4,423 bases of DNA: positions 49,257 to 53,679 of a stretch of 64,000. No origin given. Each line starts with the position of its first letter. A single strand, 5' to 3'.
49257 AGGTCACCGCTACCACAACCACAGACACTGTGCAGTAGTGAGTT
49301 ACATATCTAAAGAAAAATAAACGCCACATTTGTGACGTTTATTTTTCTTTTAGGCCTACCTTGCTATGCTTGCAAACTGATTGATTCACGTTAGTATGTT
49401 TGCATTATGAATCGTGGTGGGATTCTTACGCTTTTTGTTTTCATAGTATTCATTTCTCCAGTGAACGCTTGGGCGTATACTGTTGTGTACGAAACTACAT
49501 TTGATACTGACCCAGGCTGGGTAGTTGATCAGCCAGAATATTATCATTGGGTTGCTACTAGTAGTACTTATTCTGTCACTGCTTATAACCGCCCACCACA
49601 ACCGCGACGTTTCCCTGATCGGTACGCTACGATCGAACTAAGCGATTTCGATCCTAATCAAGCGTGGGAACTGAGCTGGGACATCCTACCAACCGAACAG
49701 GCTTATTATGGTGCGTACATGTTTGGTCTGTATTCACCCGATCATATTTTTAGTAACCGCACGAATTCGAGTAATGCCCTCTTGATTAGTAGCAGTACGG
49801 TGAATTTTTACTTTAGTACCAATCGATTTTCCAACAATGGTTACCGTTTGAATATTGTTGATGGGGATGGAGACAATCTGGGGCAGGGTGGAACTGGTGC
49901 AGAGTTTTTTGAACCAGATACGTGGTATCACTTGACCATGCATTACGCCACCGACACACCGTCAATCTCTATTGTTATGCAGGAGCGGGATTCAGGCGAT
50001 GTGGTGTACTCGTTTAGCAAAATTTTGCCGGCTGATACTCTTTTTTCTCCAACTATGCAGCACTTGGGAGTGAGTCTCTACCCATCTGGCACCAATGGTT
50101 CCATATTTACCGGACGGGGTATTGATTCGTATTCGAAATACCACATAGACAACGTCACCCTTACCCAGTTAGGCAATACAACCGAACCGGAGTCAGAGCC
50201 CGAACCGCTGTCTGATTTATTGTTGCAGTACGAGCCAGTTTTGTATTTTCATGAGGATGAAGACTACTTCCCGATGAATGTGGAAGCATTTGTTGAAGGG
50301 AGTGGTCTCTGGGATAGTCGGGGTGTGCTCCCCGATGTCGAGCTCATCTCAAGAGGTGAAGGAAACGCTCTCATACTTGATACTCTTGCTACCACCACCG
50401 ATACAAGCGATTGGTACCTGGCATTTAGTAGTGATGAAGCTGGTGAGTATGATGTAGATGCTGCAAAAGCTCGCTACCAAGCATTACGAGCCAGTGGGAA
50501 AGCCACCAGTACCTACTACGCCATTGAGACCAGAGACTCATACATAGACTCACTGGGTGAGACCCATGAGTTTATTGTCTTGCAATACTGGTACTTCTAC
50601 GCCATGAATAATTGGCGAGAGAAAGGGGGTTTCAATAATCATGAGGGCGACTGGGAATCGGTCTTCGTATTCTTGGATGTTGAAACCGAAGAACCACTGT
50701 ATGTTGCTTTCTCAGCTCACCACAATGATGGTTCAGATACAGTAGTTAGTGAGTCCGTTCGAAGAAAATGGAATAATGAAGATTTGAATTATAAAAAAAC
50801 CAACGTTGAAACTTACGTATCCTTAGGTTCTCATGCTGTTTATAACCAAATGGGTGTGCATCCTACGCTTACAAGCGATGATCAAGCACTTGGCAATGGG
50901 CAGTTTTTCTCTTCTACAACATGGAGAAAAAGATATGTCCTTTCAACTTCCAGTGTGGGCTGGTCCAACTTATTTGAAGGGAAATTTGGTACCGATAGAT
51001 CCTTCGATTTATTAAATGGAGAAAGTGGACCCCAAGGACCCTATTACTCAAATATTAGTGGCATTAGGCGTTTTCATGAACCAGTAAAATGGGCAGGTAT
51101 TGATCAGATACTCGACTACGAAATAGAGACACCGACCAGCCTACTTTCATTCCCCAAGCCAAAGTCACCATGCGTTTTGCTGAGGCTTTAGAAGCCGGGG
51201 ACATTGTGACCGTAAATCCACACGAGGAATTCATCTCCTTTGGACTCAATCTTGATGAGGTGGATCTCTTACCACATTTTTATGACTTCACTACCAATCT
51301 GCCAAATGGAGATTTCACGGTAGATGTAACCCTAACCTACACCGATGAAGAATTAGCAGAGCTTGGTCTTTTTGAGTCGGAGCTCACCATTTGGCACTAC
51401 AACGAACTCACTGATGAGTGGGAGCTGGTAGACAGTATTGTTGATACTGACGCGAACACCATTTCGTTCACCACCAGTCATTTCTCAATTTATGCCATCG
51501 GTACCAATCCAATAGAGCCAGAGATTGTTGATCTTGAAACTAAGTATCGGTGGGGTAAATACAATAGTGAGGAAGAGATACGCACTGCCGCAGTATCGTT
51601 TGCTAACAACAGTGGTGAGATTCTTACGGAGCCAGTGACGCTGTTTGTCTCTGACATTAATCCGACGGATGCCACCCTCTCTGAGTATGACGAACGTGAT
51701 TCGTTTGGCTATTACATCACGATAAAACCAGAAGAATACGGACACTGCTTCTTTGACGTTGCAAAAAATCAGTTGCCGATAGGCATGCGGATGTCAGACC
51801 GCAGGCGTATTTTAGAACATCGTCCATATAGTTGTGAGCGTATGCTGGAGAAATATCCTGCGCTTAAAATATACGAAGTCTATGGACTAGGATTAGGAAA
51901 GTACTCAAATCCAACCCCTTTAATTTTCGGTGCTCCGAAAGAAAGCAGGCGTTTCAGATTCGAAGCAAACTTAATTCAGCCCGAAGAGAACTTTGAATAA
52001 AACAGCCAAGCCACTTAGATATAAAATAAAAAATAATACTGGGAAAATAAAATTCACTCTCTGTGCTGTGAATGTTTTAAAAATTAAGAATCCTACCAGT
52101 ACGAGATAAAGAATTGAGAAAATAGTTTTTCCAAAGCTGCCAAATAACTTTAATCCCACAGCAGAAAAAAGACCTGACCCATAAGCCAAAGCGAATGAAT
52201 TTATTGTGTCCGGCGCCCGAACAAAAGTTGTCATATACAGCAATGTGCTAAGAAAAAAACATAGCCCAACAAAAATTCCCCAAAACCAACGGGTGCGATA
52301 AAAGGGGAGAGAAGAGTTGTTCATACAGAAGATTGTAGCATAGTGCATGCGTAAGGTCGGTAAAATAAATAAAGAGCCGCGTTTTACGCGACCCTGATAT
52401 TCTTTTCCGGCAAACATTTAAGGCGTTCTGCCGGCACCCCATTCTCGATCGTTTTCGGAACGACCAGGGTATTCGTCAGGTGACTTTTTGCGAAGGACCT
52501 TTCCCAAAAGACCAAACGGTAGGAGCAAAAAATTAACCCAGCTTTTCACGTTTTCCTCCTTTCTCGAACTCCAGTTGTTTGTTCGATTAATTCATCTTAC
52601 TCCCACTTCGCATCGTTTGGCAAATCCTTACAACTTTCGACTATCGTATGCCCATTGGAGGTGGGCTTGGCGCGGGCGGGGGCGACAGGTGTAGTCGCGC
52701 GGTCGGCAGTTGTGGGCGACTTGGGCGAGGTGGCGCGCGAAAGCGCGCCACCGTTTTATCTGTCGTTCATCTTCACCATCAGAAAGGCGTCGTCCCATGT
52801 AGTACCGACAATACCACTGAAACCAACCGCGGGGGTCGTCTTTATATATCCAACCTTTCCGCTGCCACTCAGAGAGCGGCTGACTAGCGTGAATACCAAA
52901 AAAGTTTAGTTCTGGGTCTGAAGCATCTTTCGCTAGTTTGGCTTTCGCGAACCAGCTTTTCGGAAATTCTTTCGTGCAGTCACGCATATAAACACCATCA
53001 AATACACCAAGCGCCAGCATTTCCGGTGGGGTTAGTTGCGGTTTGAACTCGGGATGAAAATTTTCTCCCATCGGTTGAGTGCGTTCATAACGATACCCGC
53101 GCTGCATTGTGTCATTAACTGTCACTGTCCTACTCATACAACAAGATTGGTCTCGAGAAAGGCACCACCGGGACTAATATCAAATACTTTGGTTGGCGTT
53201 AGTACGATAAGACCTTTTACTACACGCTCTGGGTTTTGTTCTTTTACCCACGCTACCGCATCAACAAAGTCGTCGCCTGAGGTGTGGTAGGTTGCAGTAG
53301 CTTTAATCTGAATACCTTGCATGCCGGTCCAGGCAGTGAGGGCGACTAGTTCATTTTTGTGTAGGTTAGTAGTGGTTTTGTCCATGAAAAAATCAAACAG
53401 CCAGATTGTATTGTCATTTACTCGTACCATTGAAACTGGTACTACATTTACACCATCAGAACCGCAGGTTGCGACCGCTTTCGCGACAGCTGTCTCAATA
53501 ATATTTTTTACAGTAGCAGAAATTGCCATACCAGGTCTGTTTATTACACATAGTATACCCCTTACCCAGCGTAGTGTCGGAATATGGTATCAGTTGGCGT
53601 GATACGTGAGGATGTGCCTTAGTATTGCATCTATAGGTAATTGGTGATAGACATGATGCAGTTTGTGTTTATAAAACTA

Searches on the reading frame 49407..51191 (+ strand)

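Call 40: search_protein_families(library=pfam, proteins=[window:49407-51191:+], max_evalue=0.001)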
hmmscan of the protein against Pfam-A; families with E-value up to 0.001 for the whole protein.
window:49407-51191:+ (594 aa): 1 family
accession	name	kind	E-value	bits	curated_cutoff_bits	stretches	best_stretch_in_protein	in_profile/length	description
PF06101.16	Vps62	-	0.00052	18.9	22.1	0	267-299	237-269/541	Vacuolar protein sorting-associated protein 62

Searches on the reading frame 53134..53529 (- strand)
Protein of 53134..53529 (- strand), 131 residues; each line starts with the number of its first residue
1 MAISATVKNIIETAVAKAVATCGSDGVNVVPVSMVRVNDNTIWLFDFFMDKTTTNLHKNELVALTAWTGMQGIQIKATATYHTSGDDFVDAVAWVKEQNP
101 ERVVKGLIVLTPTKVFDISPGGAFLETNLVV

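Call 40: search_protein_families(library=pfam, proteins=[window:53134-53529:-], max_evalue=0.001)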
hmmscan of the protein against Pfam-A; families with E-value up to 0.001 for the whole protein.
window:53134-53529:- (131 aa): 1 family
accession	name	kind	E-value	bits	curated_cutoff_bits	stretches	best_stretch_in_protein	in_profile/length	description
PF01243.27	PNPOx_N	-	2.5e-11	44.5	28.1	1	6-117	4-118/120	Pyridoxamine 5'-phosphate oxidase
